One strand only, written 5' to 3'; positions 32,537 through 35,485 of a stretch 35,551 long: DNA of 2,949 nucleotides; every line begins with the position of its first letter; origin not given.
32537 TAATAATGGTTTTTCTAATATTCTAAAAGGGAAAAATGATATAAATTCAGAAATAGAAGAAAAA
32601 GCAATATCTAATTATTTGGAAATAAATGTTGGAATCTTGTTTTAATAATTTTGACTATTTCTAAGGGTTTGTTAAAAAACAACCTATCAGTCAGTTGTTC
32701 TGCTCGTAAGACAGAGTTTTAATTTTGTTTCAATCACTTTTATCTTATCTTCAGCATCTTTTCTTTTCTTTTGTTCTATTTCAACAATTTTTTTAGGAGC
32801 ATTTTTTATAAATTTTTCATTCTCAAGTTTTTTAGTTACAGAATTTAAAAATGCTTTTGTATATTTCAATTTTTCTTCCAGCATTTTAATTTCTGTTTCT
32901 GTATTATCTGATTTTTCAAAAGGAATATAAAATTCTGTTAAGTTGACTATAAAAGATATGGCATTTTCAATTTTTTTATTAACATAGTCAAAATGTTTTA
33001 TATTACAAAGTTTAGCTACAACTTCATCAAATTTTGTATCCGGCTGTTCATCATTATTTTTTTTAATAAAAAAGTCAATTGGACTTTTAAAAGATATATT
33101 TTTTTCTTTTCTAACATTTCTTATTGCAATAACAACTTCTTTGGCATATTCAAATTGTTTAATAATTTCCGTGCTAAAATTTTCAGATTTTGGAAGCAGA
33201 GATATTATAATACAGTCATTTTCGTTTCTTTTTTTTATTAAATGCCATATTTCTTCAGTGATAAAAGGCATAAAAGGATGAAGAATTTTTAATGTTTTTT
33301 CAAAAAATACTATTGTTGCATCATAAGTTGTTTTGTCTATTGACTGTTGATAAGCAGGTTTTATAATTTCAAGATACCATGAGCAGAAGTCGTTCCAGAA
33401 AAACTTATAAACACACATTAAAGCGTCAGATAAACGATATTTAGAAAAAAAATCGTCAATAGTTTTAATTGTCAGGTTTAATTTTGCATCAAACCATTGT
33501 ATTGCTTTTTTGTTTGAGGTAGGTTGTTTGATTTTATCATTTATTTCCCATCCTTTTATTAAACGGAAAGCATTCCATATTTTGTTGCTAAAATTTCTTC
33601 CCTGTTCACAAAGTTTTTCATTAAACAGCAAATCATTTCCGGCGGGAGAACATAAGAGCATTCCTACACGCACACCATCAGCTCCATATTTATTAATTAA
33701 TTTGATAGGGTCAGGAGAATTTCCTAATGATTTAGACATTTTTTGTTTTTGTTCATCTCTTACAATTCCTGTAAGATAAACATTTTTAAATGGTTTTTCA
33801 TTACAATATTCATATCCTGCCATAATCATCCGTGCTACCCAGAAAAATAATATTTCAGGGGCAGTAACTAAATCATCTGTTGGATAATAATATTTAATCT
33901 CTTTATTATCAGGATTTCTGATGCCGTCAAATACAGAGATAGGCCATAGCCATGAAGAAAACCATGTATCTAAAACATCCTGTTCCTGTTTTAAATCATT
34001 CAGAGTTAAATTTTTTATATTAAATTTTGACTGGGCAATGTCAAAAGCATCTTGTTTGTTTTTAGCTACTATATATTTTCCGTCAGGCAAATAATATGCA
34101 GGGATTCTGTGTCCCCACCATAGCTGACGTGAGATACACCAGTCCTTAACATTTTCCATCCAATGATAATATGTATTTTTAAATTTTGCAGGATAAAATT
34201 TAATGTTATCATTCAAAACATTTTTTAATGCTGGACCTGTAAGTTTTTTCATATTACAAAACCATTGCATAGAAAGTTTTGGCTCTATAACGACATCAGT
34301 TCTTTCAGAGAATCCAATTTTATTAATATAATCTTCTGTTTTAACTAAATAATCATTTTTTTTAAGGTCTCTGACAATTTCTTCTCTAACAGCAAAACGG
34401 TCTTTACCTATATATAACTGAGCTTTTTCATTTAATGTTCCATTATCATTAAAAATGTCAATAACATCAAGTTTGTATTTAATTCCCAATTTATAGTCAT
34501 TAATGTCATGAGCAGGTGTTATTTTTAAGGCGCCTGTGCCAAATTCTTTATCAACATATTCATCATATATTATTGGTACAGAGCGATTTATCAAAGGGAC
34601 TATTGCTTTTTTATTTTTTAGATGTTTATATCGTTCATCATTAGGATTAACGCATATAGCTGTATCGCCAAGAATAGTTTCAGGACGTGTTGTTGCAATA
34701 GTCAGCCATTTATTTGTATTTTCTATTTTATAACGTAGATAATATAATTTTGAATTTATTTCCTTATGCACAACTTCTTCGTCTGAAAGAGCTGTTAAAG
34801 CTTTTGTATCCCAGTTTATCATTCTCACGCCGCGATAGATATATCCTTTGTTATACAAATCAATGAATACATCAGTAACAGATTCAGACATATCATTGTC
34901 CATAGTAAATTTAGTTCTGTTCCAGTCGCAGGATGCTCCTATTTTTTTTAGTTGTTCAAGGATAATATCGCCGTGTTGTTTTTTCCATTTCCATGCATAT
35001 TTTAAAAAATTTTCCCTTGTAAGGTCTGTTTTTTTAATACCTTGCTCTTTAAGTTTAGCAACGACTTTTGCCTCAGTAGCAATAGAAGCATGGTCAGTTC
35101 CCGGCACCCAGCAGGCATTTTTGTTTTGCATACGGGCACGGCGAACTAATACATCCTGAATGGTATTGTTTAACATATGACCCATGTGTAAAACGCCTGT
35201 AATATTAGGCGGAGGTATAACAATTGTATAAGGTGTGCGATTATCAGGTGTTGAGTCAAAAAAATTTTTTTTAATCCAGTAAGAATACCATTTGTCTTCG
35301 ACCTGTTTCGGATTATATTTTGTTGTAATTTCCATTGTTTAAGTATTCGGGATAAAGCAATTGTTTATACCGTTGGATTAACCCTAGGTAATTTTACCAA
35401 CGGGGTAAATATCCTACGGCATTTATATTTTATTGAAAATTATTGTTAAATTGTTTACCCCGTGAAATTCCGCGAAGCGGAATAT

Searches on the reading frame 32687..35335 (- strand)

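Call 50: search_protein_families(library=pfam, proteins=[window:32687-35335:-], max_evalue=0.001)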
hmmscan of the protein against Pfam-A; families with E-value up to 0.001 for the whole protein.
window:32687-35335:- (882 aa): 5 families
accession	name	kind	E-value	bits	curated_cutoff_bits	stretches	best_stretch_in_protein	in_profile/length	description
PF00133.28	tRNA-synt_1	-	2.9e-121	405.5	22.7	1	15-569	1-411/414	tRNA synthetases class I (I, L, M and V)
PF08264.19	Anticodon_1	-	2.1e-35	122.2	25.1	1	613-754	2-145/148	Anticodon-binding domain of tRNA ligase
PF09334.17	tRNA-synt_1g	-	3.7e-17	62.6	20.1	1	43-188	8-135/391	tRNA synthetases class I (M)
PF13603.12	tRNA-synt_1_2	-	1.2e-10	41.7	25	1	240-300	85-145/185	Leucyl-tRNA synthetase, editing domain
PF10458.14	Val_tRNA-synt_C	-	1.6e-06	28.7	25.9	1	813-873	3-63/66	Valyl tRNA synthetase tRNA binding arm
